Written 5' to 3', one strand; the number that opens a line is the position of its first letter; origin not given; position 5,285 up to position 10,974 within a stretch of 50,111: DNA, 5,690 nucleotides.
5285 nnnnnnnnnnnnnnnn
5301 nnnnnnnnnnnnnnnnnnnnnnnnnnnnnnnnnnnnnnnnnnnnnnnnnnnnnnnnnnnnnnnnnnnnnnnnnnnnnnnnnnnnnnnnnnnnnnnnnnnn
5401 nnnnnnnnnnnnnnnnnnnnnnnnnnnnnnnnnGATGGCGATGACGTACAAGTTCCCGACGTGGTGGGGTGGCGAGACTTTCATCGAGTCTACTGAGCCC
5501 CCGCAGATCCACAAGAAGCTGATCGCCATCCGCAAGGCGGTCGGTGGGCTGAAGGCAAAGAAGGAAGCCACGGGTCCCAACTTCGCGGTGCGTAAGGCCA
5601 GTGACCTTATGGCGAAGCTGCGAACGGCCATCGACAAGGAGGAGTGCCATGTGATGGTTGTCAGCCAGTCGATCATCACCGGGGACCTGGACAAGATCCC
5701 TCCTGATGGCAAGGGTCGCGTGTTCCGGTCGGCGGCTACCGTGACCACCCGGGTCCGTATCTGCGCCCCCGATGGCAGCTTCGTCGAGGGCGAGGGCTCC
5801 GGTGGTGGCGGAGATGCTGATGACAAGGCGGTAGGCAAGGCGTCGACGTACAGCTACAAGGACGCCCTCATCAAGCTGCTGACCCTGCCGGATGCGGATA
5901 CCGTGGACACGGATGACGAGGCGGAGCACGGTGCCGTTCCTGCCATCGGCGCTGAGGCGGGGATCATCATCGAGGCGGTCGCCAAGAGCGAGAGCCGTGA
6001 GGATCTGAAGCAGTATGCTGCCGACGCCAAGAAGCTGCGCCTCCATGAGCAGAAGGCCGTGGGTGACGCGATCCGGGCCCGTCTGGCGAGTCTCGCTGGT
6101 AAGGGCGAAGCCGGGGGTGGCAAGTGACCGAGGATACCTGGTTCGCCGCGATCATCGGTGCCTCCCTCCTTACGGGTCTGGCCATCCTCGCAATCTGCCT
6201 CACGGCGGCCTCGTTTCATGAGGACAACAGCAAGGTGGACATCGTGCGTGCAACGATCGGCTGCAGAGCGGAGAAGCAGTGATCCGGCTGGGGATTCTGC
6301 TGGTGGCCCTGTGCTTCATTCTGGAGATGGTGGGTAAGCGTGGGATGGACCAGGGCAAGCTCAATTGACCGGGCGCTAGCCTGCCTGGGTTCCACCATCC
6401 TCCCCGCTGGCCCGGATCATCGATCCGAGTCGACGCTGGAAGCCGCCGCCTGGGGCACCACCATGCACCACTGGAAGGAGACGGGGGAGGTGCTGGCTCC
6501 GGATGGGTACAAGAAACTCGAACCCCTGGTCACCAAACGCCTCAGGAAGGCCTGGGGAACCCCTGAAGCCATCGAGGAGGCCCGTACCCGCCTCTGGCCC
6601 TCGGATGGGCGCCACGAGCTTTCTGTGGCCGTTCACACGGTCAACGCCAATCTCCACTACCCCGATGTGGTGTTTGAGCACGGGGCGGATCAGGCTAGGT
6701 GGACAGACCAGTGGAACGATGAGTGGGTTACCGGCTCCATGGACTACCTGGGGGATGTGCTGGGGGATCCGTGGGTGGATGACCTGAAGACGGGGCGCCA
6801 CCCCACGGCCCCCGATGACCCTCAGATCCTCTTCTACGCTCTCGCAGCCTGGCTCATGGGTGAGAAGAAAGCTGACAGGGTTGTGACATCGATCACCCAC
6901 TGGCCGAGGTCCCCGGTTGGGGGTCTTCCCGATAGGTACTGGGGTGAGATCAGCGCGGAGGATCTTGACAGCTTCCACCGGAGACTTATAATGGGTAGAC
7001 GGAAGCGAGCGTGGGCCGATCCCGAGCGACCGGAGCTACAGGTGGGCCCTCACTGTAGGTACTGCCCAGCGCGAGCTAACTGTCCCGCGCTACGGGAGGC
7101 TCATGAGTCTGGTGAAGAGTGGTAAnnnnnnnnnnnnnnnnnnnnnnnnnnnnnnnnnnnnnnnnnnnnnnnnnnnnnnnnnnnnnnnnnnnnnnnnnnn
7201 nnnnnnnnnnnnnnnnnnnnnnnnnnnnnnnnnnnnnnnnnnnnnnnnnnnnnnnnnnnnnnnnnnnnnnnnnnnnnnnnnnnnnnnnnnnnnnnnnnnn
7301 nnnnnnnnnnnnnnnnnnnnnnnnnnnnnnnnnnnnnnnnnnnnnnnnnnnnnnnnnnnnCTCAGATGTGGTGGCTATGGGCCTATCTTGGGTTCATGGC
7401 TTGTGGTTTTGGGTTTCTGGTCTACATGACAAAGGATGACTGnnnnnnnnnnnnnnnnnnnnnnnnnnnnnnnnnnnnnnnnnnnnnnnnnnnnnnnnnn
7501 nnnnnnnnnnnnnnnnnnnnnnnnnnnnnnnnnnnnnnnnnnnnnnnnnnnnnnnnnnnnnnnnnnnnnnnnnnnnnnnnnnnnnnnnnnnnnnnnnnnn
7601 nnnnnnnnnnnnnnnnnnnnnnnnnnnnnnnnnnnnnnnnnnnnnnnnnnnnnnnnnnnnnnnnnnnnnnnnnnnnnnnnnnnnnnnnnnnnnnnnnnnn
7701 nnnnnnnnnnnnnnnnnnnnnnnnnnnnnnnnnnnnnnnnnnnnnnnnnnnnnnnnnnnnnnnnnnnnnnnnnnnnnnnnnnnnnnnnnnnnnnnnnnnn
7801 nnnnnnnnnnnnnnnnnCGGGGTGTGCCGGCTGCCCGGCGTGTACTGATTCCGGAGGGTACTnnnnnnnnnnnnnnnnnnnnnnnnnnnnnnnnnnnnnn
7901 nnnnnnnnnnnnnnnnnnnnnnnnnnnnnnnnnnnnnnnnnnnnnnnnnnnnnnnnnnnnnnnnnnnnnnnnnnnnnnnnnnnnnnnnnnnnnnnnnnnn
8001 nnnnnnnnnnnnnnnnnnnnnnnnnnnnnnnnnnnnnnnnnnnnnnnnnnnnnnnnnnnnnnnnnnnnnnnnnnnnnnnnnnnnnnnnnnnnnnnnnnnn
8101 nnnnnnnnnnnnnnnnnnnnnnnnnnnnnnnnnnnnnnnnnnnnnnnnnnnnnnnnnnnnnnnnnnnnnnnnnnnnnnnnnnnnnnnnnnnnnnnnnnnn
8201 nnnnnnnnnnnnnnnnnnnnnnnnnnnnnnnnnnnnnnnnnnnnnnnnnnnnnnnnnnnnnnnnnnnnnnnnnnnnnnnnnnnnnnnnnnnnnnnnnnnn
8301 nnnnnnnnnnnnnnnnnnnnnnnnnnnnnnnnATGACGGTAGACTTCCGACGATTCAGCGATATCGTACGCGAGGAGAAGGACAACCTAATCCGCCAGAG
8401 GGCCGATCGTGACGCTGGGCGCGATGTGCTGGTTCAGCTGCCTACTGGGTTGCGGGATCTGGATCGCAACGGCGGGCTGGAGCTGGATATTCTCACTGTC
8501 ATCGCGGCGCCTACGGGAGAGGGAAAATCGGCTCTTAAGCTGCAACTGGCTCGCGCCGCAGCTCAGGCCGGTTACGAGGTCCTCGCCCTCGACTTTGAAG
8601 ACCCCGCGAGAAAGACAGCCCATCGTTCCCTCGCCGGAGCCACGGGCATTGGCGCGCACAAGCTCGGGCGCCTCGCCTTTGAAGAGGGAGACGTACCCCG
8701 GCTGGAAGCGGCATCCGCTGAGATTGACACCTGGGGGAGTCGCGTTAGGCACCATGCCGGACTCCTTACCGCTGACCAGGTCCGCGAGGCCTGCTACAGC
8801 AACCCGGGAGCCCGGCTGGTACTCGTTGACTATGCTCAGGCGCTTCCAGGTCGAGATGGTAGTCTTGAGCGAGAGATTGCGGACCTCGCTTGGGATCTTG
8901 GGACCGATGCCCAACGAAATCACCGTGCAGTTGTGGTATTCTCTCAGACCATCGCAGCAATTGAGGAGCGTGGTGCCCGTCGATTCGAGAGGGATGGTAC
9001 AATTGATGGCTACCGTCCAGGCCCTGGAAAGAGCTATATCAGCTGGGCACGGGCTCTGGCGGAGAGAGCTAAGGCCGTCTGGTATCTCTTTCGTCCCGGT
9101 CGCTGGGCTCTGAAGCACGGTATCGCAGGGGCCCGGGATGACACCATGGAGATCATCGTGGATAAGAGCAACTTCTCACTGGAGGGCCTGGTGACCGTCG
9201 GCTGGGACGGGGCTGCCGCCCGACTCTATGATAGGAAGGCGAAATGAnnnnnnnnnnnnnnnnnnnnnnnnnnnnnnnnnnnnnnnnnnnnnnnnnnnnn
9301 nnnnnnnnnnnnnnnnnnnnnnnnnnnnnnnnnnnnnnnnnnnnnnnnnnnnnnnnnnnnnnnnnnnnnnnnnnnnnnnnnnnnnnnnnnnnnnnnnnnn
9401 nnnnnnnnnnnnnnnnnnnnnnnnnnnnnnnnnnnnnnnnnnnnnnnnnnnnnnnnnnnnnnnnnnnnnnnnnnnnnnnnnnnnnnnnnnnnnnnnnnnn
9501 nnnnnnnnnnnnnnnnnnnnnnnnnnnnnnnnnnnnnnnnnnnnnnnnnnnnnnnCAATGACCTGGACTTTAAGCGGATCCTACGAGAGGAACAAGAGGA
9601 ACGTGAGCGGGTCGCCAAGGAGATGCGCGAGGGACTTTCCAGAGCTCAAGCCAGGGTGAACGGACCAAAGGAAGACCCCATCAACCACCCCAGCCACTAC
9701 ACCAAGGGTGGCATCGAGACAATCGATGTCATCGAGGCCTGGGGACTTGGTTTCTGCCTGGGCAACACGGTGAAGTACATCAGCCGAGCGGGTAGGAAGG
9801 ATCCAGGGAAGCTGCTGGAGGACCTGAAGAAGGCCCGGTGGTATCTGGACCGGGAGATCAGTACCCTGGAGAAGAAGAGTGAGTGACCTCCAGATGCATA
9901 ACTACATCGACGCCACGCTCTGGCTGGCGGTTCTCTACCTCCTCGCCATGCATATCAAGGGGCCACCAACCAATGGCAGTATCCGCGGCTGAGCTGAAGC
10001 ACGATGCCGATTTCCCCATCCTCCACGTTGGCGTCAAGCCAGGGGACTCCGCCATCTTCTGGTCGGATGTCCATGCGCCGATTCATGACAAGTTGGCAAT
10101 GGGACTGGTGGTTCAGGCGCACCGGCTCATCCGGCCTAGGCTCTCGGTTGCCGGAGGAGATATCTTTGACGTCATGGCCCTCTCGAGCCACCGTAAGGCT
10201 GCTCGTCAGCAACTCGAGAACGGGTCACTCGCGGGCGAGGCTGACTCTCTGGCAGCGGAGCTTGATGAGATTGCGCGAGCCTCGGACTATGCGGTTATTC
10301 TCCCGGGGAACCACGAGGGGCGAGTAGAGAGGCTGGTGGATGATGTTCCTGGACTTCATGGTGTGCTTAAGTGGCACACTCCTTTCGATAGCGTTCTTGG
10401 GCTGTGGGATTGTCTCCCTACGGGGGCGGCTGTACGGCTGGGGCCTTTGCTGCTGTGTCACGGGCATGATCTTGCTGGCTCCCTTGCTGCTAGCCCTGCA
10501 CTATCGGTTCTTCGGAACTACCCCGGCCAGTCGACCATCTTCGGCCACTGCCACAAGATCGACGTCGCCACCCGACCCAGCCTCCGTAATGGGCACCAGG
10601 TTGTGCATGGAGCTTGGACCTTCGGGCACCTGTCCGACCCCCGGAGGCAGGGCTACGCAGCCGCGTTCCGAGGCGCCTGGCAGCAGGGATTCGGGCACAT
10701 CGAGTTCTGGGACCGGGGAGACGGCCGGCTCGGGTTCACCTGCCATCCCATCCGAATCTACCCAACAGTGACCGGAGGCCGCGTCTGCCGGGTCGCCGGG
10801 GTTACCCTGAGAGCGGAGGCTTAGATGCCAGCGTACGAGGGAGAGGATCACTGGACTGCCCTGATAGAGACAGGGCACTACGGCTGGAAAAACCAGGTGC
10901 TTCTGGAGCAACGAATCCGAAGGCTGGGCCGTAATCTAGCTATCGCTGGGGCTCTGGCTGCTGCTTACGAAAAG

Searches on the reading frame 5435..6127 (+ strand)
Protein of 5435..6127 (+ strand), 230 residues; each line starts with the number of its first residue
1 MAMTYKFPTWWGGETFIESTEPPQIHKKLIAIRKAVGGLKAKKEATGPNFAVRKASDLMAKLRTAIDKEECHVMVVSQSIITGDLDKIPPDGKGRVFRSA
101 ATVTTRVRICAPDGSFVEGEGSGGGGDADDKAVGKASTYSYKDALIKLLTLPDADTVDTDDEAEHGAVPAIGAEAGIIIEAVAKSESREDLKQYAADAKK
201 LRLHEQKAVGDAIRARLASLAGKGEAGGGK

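Call 15: search_protein_families(library=pfam, proteins=[window:5435-6127:+], max_evalue=0.01)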
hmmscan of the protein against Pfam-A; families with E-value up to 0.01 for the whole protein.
window:5435-6127:+ (230 aa): 1 family
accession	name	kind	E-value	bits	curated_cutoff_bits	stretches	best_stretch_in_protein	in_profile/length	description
PF04404.17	ERF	-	0.00017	22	25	1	27-165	3-130/153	ERF superfamily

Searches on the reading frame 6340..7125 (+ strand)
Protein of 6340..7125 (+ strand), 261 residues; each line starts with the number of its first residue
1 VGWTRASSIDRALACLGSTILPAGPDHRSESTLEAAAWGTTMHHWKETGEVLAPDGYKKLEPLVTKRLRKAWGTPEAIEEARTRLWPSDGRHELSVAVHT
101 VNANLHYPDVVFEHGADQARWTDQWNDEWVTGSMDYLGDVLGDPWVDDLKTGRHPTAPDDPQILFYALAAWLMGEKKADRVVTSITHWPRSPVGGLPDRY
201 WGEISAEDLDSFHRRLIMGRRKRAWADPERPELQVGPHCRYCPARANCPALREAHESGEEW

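Call 15: search_protein_families(library=pfam, proteins=[window:6340-7125:+], max_evalue=0.01)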
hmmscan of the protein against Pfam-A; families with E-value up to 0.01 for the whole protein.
window:6340-7125:+ (261 aa): 2 families
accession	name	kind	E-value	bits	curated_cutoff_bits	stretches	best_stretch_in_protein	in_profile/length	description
PF12705.13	PDDEXK_1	-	1.3e-11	45.3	22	1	29-249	28-247/247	PD-(D/E)XK nuclease superfamily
PF10926.14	DUF2800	-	8.3e-10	38.8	21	1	6-254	6-238/368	Protein of unknown function (DUF2800)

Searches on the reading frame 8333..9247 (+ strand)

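Call 15: search_protein_families(library=pfam, proteins=[window:8333-9247:+], max_evalue=0.01)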
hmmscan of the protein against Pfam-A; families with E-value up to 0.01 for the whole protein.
window:8333-9247:+ (304 aa): 4 families
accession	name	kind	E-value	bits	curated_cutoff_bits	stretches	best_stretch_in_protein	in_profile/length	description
PF03796.21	DnaB_C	-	8.4e-17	61.8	27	1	36-217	2-189/255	DnaB-like helicase C terminal domain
PF13481.12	AAA_25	-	5.4e-07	29.9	27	1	38-191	20-175/195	AAA domain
PF01656.29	CbiA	-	0.00024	21.5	25.4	1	55-96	2-42/125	CobQ/CobB/MinD/ParA nucleotide binding domain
PF25199.1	nSTAND_NTPase5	-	0.0012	19.1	34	1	30-94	22-84/145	Novel STAND NTPase 5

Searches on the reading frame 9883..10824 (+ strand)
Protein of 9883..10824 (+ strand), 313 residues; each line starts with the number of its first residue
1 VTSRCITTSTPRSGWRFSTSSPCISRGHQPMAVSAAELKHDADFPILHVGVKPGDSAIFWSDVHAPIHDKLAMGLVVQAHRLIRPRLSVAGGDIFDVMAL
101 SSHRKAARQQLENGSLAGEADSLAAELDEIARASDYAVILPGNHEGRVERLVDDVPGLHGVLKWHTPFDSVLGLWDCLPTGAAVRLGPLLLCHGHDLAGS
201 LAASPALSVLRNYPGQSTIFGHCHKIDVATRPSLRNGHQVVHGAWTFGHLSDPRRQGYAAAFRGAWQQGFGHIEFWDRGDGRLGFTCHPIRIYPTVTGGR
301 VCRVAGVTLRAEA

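Call 15: search_protein_families(library=pfam, proteins=[window:9883-10824:+], max_evalue=0.01)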
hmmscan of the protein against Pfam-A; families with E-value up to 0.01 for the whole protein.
window:9883-10824:+ (313 aa): 1 family
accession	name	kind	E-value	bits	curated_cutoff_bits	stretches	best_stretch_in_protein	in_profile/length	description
PF00149.33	Metallophos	-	0.0067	17.3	21.5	0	83-197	29-117/191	Calcineurin-like phosphoesterase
